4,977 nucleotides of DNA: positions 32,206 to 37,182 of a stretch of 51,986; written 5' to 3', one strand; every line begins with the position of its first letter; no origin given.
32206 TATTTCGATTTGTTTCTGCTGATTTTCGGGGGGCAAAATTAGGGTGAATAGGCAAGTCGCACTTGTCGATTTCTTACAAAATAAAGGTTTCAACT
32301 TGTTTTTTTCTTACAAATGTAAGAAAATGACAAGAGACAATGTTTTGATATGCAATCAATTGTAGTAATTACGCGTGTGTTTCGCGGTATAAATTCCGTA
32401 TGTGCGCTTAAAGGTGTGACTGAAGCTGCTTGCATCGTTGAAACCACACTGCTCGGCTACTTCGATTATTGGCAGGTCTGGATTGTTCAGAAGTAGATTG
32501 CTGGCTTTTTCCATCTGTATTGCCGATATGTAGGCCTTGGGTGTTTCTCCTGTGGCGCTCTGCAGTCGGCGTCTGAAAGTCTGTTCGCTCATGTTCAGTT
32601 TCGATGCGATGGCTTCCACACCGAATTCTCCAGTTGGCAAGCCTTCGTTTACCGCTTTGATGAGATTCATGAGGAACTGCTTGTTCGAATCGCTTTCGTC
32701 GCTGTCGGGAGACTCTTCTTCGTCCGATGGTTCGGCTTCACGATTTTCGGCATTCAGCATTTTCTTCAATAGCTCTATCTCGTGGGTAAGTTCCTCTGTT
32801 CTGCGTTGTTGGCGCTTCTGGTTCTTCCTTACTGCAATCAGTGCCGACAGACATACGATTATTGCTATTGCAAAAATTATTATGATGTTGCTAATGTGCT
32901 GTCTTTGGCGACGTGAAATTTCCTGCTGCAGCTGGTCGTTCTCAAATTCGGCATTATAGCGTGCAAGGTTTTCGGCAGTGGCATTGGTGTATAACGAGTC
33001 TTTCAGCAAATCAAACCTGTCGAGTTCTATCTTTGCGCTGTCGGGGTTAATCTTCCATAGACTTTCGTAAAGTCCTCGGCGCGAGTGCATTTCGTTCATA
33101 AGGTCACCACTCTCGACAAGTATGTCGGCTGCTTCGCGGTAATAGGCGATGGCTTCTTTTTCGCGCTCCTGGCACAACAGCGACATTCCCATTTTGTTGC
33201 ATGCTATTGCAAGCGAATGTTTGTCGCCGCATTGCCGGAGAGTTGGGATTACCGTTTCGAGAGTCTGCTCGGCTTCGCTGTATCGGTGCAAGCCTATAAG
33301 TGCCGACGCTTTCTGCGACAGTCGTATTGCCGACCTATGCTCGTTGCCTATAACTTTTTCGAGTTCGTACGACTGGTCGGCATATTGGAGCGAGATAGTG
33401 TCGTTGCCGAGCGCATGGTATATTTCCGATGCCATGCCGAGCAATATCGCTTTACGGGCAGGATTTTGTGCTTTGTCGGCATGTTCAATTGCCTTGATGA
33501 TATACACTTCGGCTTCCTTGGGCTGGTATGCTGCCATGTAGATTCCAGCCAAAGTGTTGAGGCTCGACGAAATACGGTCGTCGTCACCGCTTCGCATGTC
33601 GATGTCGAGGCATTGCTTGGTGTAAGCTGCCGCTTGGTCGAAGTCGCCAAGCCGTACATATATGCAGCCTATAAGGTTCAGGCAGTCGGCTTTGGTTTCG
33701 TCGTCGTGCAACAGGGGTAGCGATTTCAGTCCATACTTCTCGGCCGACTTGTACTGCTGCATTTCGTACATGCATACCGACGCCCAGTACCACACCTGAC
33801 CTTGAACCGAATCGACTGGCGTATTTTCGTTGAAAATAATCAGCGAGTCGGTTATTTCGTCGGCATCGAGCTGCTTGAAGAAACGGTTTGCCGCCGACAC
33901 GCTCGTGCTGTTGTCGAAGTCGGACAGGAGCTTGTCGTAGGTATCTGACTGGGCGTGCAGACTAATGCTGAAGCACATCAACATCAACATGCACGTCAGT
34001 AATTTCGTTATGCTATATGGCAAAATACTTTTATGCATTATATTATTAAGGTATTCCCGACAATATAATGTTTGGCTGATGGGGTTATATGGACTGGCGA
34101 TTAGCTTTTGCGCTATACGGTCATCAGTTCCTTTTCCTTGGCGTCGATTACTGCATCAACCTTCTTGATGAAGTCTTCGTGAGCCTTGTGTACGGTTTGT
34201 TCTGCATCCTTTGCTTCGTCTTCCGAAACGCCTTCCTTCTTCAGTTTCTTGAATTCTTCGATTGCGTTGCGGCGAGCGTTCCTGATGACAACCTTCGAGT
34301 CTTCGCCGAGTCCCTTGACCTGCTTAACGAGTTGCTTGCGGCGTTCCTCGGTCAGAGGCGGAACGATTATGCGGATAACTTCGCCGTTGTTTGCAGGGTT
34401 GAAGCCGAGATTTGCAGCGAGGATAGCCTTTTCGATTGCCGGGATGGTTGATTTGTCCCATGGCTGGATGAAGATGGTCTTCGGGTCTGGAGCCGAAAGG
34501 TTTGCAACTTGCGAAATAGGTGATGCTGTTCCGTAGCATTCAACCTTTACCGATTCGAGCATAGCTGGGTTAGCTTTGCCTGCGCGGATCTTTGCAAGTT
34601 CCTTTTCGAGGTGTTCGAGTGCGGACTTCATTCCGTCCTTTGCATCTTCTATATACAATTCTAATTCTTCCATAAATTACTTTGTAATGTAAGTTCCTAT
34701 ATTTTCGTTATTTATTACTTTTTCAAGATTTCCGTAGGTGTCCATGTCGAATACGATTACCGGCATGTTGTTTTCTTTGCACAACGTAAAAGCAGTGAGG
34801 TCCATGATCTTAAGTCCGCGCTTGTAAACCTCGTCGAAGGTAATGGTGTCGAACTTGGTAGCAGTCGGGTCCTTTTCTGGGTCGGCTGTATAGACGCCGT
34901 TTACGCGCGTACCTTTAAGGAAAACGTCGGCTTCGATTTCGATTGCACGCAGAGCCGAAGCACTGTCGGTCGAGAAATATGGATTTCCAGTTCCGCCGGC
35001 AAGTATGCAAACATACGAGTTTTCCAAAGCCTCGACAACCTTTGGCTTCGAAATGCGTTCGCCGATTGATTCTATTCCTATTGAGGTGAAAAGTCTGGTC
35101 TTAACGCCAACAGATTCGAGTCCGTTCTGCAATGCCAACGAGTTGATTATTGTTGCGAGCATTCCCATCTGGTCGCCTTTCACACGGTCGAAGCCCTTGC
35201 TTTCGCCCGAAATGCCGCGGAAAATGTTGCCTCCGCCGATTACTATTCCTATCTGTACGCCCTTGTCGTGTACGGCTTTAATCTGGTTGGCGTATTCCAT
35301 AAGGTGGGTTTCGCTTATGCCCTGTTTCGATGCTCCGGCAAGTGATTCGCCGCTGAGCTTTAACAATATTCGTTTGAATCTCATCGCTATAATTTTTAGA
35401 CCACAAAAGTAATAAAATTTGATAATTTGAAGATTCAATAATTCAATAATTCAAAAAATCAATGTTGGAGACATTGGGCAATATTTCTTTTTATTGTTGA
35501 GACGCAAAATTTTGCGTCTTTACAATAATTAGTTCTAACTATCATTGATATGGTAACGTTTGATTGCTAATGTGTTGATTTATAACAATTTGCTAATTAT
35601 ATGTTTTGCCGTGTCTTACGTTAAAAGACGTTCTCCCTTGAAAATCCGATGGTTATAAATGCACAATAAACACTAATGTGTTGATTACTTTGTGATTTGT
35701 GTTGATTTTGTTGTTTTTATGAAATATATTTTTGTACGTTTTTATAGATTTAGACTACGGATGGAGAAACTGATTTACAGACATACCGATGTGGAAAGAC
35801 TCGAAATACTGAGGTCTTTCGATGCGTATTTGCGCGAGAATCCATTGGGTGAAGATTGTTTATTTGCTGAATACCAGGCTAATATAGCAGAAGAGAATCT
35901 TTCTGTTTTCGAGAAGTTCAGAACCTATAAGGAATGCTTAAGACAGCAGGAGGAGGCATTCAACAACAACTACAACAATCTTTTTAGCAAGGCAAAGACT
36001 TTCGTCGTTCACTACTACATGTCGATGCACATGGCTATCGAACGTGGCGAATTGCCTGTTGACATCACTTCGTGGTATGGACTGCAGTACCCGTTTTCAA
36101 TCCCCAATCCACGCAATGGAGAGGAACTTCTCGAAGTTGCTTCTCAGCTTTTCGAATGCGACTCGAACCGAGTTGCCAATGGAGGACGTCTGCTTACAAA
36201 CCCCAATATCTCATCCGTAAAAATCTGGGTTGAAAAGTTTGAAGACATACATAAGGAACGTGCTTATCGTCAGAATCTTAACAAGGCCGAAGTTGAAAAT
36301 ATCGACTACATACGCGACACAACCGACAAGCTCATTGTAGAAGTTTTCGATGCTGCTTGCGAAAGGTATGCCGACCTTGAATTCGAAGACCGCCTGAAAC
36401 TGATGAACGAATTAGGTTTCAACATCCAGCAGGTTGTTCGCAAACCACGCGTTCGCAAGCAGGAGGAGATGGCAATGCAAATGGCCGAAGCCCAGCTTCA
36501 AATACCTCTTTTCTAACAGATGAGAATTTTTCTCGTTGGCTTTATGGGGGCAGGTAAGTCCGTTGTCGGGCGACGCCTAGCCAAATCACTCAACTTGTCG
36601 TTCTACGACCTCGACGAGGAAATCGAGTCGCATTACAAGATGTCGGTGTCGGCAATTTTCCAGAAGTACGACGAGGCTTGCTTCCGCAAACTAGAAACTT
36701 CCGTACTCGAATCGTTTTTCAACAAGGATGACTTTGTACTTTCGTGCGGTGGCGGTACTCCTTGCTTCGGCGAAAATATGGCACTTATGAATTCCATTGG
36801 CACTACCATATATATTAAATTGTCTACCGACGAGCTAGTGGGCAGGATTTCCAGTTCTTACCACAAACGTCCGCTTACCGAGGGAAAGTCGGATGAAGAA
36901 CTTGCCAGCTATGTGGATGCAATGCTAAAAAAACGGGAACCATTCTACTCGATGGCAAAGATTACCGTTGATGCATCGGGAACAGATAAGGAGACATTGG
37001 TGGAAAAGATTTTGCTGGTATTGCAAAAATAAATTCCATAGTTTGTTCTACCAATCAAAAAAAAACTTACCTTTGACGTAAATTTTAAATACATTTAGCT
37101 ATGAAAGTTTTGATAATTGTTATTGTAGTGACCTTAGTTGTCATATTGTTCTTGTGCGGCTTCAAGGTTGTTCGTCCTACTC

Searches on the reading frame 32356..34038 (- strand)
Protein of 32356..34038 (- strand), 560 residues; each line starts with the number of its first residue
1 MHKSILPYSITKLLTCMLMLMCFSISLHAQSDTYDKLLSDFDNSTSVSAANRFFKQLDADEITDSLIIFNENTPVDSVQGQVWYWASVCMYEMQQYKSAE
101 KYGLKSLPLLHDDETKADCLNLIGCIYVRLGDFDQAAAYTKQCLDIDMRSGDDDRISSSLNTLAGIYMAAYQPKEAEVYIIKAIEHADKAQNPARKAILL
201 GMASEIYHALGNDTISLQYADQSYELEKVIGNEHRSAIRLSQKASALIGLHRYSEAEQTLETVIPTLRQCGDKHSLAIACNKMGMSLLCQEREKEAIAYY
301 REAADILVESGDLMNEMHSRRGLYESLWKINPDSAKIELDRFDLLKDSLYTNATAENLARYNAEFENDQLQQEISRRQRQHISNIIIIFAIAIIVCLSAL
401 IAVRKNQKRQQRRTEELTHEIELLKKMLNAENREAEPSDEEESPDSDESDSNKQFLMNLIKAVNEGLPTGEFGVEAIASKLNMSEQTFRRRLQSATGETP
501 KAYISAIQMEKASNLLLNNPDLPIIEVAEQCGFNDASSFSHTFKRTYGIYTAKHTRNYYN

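Call 78: search_protein_families(library=pfam, proteins=[window:32356-34038:-], max_evalue=0.0001)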
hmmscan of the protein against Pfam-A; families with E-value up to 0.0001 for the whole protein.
window:32356-34038:- (560 aa): 10 families
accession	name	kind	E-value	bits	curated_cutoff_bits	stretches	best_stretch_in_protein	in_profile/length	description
PF12833.13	HTH_18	-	2.2e-21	76.3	33.6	1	477-550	1-73/80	Helix-turn-helix domain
PF13424.12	TPR_12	-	7.2e-20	71.4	30.1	2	85-147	9-75/77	Tetratricopeptide repeat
PF00165.29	HTH_AraC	-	4.9e-15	55.7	26.6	2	474-504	11-41/42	Bacterial regulatory helix-turn-helix proteins, AraC family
PF13374.12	TPR_10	-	8.7e-14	51.4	27.5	0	158-185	3-30/42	Tetratricopeptide repeat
PF07719.23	TPR_2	-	1.6e-13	50.1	27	0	117-147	1-31/34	Tetratricopeptide repeat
PF13181.12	TPR_8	-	6.4e-08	32.6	25.7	1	117-147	1-31/34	Tetratricopeptide repeat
PF00515.34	TPR_1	-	2.3e-07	30.8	27.8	0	117-147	1-31/34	Tetratricopeptide repeat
PF13176.12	TPR_7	-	1.1e-06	28.7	27.9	0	121-152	3-34/36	Tetratricopeptide repeat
PF14559.12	TPR_19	-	1.4e-06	29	25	0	130-189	4-57/68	Tetratricopeptide repeat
PF17874.7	TPR_MalT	-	3.8e-05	23.6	45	0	122-277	127-280/336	MalT-like TPR region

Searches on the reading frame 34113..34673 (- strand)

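Call 78: search_protein_families(library=pfam, proteins=[window:34113-34673:-], max_evalue=0.0001)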
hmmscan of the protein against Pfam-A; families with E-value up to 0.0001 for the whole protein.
window:34113-34673:- (186 aa): 1 family
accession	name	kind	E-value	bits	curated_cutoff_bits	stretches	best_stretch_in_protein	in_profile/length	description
PF01765.24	RRF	-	3e-65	219.5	29.7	1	22-184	1-164/164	Ribosome recycling factor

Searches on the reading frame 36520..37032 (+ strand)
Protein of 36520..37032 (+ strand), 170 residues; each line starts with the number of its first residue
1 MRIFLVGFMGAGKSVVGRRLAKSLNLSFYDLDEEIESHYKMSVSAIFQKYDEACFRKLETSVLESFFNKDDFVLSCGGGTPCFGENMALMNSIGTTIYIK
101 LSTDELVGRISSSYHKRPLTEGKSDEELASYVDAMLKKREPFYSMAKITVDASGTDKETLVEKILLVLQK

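Call 78: search_protein_families(library=pfam, proteins=[window:36520-37032:+], max_evalue=0.0001)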
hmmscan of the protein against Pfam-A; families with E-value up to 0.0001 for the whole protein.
window:36520-37032:+ (170 aa): 2 families
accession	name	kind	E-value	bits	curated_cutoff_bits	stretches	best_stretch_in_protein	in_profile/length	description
PF01202.28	SKI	-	2.6e-41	141.9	22.1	1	9-168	1-158/159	Shikimate kinase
PF13238.12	AAA_18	-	5.7e-06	27.2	29.4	1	3-125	1-123/128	AAA domain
